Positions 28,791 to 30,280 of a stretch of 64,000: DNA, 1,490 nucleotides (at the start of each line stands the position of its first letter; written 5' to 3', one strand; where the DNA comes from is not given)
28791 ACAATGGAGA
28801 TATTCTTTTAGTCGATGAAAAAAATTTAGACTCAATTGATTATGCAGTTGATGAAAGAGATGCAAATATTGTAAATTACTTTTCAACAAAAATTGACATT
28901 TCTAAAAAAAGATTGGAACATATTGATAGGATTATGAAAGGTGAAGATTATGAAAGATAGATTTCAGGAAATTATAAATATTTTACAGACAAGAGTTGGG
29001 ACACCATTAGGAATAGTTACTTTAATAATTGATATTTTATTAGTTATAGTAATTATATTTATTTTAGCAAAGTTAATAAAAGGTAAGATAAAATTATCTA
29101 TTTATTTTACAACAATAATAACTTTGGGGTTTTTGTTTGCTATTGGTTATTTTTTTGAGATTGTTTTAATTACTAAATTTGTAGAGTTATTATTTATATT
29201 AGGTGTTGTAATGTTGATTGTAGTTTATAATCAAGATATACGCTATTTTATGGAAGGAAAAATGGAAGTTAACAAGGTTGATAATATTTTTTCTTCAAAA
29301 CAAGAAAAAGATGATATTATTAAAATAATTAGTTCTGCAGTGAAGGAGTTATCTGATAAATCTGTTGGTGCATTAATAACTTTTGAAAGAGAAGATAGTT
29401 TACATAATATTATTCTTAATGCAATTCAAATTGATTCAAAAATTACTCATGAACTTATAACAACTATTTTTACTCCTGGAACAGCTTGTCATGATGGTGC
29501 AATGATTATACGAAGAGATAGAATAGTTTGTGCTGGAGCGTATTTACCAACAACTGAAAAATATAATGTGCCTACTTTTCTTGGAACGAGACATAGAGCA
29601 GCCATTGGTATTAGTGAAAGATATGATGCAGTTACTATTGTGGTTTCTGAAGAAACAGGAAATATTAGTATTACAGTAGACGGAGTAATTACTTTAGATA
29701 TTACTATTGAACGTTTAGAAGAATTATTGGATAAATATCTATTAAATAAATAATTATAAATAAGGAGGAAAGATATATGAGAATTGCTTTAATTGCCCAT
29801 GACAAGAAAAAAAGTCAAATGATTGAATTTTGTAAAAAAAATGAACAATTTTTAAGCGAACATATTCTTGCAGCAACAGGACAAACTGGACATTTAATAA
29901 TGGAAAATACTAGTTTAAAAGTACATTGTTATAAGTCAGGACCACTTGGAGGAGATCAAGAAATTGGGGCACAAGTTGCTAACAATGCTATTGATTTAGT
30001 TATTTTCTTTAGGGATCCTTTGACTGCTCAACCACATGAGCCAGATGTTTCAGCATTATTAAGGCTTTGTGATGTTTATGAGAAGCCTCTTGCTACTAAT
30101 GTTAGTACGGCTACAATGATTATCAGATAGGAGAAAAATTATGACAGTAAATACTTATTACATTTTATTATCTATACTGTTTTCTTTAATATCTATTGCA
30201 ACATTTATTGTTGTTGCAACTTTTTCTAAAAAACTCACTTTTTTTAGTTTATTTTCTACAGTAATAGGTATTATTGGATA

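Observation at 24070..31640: Candidate non-canonical c-di-AMP module: giant helicase-like ATPase and ankyrin protein translationally coupled to CdaA, with CdaR and GlmM absent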

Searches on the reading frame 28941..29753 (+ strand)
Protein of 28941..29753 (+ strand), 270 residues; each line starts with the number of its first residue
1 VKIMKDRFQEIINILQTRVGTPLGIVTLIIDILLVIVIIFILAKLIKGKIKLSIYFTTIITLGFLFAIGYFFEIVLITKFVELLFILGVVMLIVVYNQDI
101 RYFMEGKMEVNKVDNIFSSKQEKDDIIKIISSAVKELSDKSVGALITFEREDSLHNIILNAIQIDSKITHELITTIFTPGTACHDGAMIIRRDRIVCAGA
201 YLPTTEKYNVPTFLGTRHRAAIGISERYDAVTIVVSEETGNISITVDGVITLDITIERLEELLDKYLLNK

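Call 4: search_protein_families(library=pfam, proteins=[window:28941-29753:+], max_evalue=0.01)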
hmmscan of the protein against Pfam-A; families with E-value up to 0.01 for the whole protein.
window:28941-29753:+ (270 aa): 1 family
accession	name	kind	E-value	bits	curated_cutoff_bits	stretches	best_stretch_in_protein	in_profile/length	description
PF02457.21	DAC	-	3.1e-39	133.7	27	1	132-249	2-118/119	DisA bacterial checkpoint controller nucleotide-binding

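Call 5: search_protein_families(library=ncbifam, proteins=[window:28941-29753:+], max_evalue=0.01)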
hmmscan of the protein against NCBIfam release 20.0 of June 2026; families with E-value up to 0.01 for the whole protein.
window:28941-29753:+ (270 aa): 5 families
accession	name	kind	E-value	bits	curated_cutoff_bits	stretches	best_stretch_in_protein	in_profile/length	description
TIGR00159.1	TIGR00159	equivalog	2.2e-53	181.1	188.8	1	27-264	12-247/254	diadenylate cyclase CdaA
NF038328.1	c-di-AMP_CdaS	exception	6.7e-42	143.2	225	1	128-250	65-187/191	sporulation-specific diadenylate cyclase CdaS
NF038327.1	c-di-AMP_CdaM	exception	1.3e-35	122.7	225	1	85-265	7-191/196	diadenylate cyclase CdaM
NF041371.1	Diadnylcyc_Halo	equivalog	1e-08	34.9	430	1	184-255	193-266/270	diadenylate cyclase DacZ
NF010009.0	PRK13482.1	equivalog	3.5e-07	29.7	201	1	139-248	31-136/357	DNA integrity scanning diadenylate cyclase DisA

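Call 13: find_encoding_contigs(protein=window:28950-29753:+, flank=10000, max_places=10)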
Protein window:28950-29753:+ (267 aa): 18 contigs read that carry it; 10 places shown.
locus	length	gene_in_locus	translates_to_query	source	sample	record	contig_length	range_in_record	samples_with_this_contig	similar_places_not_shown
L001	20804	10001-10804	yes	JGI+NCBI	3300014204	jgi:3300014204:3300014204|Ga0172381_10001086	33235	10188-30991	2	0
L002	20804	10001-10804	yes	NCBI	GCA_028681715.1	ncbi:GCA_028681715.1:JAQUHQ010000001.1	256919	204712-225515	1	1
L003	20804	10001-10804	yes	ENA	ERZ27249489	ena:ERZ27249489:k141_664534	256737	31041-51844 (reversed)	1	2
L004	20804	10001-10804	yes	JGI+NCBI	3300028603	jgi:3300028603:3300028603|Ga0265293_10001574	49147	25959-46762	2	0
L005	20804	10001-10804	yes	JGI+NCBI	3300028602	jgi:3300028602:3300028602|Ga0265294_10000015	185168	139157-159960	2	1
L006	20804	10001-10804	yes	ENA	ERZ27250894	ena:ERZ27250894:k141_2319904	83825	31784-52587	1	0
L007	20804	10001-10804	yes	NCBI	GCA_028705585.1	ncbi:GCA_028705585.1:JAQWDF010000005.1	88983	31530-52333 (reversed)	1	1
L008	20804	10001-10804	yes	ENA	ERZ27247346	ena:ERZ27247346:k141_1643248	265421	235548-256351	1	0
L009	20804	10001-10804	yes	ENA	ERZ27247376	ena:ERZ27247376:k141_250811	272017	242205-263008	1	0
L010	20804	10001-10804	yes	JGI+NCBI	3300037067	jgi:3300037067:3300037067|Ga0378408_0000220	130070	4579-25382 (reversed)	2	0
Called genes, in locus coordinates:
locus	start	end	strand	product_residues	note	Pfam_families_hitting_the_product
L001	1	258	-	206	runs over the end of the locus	PF00485:PRK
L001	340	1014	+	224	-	-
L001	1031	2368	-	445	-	PF13167:GTP-bdg_N, PF03193:RsgA_GTPase (faint), PF16360:GTP-bdg_M, PF01926:MMR_HSR1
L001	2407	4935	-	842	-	PF00317:Ribonuc_red_lgN (faint), PF02867:Ribonuc_red_lgC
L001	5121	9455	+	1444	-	PF00270:DEAD (faint), PF04851:ResIII (weak), PF09848:SLFN-g3_helicase (faint), PF25199:nSTAND_NTPase5 (faint)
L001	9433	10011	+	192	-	-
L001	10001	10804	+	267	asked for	PF02457:DAC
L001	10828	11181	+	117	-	PF02142:MGS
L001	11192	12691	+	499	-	-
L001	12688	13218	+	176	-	PF01812:5-FTHF_cyc-lig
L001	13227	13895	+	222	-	PF01128:IspD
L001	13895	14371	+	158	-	PF02542:YgbB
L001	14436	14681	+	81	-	PF01106:NifU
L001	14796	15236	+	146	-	-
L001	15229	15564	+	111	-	PF00575:S1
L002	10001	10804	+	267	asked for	PF02457:DAC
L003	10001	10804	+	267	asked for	PF02457:DAC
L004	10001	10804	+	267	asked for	PF02457:DAC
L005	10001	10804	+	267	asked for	PF02457:DAC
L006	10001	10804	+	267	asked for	PF02457:DAC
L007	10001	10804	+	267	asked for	PF02457:DAC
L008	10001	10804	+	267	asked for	PF02457:DAC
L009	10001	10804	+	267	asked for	PF02457:DAC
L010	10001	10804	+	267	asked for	PF02457:DAC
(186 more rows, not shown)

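Call 34: find_homologous_proteins(query=window:28950-29750:+, max_evalue=1e-30)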
Query window:28950-29750:+ (267 aa): 3548 proteins with E <= 1e-30 among 8000 candidates; the best 120 are listed.
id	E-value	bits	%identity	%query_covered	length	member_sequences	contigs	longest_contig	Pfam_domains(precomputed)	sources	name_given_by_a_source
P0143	2.1e-160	550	100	100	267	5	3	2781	PF02457.22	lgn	-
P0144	6.9e-160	548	100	100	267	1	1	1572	PF02457.22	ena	-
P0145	1.4e-146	504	90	100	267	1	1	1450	PF02457.22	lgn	-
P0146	5.2e-133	460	79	100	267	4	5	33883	PF02457.22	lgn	-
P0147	3.9e-130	451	78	100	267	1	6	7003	PF02457.22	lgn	-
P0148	2.0e-92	327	56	100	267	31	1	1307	PF02457.22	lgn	-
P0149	1.0e-91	325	55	100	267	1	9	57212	PF02457.22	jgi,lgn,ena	jgi:diadenylate cyclase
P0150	1.0e-91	325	55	100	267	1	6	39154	PF02457.22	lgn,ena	-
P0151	1.1e-91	325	55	100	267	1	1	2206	PF02457.22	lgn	-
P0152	1.3e-91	324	55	100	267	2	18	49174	PF02457.22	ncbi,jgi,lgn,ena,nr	ncbi:MAG TPA: hypothetical protein GXZ51_00240 [Acholeplasma sp.]|nr:hypothetical protein [Acholepla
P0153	1.9e-91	324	55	100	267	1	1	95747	PF02457.22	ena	-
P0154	2.9e-90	320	59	99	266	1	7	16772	PF02457.22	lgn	-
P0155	3.3e-81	290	58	84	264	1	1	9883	PF02457.22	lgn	-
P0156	1.3e-79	285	54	94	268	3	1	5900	PF02457.22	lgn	-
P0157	1.2e-78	282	55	94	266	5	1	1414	PF02457.22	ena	-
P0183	1.1e-72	262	50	99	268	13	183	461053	PF02457.22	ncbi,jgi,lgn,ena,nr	ncbi:MAG: diadenylate cyclase CdaA [Bacilli bacterium]|jgi:diadenylate cyclase|nr:TIGR00159 family p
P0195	8.5e-71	256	46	99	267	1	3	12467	PF02457.22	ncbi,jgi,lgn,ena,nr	ncbi:MAG: TIGR00159 family protein [Acholeplasmataceae bacterium]|nr:TIGR00159 family protein [Achol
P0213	1.9e-68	249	45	99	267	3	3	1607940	PF02457.22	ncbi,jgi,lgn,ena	jgi:diadenylate cyclase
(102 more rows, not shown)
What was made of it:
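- The 120 closest CdaA homologues are single-domain proteins of 228-271 aa, apparently from the same clade (call 34).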

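Call 35: find_encoding_contigs(protein=P0213, flank=10000, max_places=2)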
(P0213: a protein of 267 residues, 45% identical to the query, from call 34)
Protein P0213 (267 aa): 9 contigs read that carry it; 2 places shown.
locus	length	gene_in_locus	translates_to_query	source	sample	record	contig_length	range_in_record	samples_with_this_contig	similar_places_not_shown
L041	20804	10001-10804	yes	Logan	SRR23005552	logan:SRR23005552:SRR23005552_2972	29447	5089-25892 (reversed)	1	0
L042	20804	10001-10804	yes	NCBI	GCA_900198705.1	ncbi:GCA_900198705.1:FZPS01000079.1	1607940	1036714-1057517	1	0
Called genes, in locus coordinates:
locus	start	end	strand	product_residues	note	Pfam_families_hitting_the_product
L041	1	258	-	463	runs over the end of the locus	PF01554:MatE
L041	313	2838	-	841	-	PF02867:Ribonuc_red_lgC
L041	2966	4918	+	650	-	PF02861:Clp_N (faint), PF05621:TniB (faint), PF13191:AAA_16 (weak), PF13173:AAA_14 (faint), PF00004:AAA, PF17871:AAA_lid_9, PF07724:AAA_2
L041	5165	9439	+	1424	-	PF00270:DEAD (faint), PF25199:nSTAND_NTPase5 (faint)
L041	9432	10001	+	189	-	PF12796:Ank_2, PF13857:Ank_5 (weak), PF13637:Ank_4, PF13857:Ank_5, PF12796:Ank_2, PF00023:Ank, PF13606:Ank_3 (weak), PF13637:Ank_4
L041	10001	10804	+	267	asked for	PF02457:DAC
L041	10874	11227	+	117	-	PF02142:MGS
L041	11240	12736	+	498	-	-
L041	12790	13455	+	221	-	PF01128:IspD, PF12804:NTP_transf_3 (weak)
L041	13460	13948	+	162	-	PF02542:YgbB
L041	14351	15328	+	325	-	PF04392:ABC_sub_bind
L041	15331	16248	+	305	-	PF02653:BPD_transp_2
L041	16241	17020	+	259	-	PF00005:ABC_tran, PF02463:SMC_N, PF13304:AAA_21 (faint)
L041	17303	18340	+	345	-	PF00389:2-Hacid_dh, PF02826:2-Hacid_dh_C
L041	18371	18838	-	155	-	PF00571:CBS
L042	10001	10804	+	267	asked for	PF02457:DAC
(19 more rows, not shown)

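Call 45: search_protein_families(library=padloc, proteins=[window:28950-29753:+], max_evalue=0.01)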
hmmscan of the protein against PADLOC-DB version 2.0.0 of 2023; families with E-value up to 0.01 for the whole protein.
window:28950-29753:+ (267 aa): 0 families

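Call 87: search_solved_structures(query=window:28950-29750:+, max_evalue=1e-20, show_alignments=5)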
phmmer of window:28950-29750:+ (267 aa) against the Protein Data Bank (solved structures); distinct sequences matched with E-value up to 1e-20: 17.
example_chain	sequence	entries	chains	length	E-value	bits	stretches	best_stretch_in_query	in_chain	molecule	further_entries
6gyw_A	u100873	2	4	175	3.5e-38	134.6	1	112-263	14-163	Diadenylate cyclase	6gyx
6gyy_A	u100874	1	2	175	3.3e-37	131.4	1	112-263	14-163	Diadenylate cyclase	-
9g69_C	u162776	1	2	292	1.6e-36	129.2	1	18-264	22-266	Diadenylate cyclase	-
8ofo_AAA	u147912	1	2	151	1.3e-34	122.9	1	117-253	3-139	Diadenylate cyclase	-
8ofg_A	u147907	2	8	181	8.6e-33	116.9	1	120-265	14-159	Diadenylate cyclase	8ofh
9g0g_A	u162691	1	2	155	4.7e-32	114.5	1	121-261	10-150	Cyclic di-AMP synthase CdaA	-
8ogk_A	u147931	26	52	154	5e-32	114.4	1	121-261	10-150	Cyclic di-AMP synthase CdaA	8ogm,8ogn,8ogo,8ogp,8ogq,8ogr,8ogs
6huw_A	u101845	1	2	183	6.6e-32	114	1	121-262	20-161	Diadenylate cyclase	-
7ojs_H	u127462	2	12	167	8.4e-32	113.7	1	123-262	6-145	Cyclic di-AMP synthase CdaA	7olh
4rv7_A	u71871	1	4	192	2.1e-30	109.1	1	117-265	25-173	Diadenylate cyclase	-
6hvl_A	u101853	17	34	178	2.6e-30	108.8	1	118-265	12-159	Diadenylate cyclase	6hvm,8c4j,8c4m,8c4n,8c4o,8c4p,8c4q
7l8n_A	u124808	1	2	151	2.6e-30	108.8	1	122-263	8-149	Diadenylate cyclase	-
6hvn_A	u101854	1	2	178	4.8e-29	104.7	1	118-265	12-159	Diadenylate cyclase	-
2fb5_A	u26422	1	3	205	7.6e-27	97.5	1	125-247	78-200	hypothetical Membrane Spanning Protein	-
8ofj_B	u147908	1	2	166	5.3e-24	88.2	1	124-265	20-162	Diadenylate cyclase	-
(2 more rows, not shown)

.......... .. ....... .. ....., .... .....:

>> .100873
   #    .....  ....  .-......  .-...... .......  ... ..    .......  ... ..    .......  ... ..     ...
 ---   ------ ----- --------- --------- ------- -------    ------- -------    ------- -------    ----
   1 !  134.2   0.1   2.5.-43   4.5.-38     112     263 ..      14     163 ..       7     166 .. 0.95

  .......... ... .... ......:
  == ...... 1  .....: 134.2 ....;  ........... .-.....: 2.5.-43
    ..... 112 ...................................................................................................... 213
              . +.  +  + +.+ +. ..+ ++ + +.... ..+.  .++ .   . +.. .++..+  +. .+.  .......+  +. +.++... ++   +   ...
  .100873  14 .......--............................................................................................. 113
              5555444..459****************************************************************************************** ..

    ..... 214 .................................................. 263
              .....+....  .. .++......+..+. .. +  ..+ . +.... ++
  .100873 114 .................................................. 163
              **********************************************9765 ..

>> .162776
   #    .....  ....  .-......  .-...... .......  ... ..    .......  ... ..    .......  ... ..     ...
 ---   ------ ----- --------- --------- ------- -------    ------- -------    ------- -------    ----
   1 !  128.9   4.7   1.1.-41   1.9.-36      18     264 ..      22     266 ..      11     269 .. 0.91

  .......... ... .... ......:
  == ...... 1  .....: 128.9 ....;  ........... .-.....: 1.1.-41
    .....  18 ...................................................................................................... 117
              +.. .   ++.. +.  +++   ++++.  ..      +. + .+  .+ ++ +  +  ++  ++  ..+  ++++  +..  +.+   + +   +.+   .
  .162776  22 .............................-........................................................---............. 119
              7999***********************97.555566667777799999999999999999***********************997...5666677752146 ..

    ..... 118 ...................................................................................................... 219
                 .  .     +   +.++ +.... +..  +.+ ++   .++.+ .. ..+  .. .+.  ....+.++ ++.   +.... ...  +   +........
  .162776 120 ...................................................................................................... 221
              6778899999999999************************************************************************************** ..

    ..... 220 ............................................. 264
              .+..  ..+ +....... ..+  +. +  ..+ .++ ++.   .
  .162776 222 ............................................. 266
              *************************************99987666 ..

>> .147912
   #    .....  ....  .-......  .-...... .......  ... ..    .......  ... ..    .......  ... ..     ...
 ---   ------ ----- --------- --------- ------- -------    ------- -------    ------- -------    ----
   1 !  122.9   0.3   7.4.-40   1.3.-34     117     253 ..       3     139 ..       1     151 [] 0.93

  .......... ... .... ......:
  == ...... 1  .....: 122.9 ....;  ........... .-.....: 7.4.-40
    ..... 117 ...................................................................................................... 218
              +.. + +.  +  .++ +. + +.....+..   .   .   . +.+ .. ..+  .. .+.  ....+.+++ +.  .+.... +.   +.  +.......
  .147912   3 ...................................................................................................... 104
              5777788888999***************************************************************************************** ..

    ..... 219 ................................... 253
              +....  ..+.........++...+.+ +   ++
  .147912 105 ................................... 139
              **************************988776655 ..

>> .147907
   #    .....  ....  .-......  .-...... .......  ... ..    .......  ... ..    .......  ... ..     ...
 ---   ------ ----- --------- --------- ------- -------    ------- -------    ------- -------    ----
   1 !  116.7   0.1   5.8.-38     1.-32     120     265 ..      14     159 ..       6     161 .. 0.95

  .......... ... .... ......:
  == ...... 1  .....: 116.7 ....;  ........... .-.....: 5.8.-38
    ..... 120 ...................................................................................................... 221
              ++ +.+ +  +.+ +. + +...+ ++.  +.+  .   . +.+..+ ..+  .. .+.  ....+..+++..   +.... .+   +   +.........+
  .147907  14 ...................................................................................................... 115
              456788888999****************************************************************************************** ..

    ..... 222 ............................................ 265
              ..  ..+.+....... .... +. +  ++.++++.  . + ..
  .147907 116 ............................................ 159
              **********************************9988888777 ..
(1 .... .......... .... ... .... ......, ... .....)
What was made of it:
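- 28950..29753 (+): cdaA: membrane-anchored diadenylate cyclase, 267 aa. The hydrophobic N-terminus (aa 14-98) fits about 3 TM helices, followed by a cytoplasmic DAC domain. Its start overlaps the ANK stop. PDB CdaA/DacA catalytic domains E 3.5e-38 (call 87).
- On CdaA-type diadenylate cyclase (TIGR00159): The alignment to a near-full-length PDB diadenylate cyclase chain (9g69, 292 aa) covers query aa 18-264 (call 87).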

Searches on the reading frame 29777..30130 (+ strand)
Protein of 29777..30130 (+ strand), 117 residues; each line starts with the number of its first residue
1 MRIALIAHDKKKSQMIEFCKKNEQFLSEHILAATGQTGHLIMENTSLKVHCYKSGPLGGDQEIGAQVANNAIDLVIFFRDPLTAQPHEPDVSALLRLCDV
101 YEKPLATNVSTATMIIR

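Call 4: search_protein_families(library=pfam, proteins=[window:29777-30130:+], max_evalue=0.01)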
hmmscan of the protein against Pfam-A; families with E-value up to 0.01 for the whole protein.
window:29777-30130:+ (117 aa): 1 family
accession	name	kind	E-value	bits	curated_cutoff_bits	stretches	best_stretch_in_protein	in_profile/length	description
PF02142.27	MGS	-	1.5e-14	54.3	24.1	1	15-107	2-94/94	MGS-like domain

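Call 5: search_protein_families(library=ncbifam, proteins=[window:29777-30130:+], max_evalue=0.01)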
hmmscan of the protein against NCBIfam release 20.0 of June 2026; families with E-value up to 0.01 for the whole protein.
window:29777-30130:+ (117 aa): 2 families
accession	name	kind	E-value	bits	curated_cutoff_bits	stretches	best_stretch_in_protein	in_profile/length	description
TIGR00160.1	MGSA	equivalog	3.1e-55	186.1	146.9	1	1-117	3-119/143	methylglyoxal synthase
NF003559.0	PRK05234.1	equivalog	1.7e-54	183.5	84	1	1-116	6-121/145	methylglyoxal synthase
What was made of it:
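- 29777..30130 (+): mgsA, methylglyoxal synthase, 117 aa. It starts 23 nt after cdaA behind AAGGAGG. It is present after cdaA in only about half of the related loci. TIGR00160 186 bits, above cutoff (call 5).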
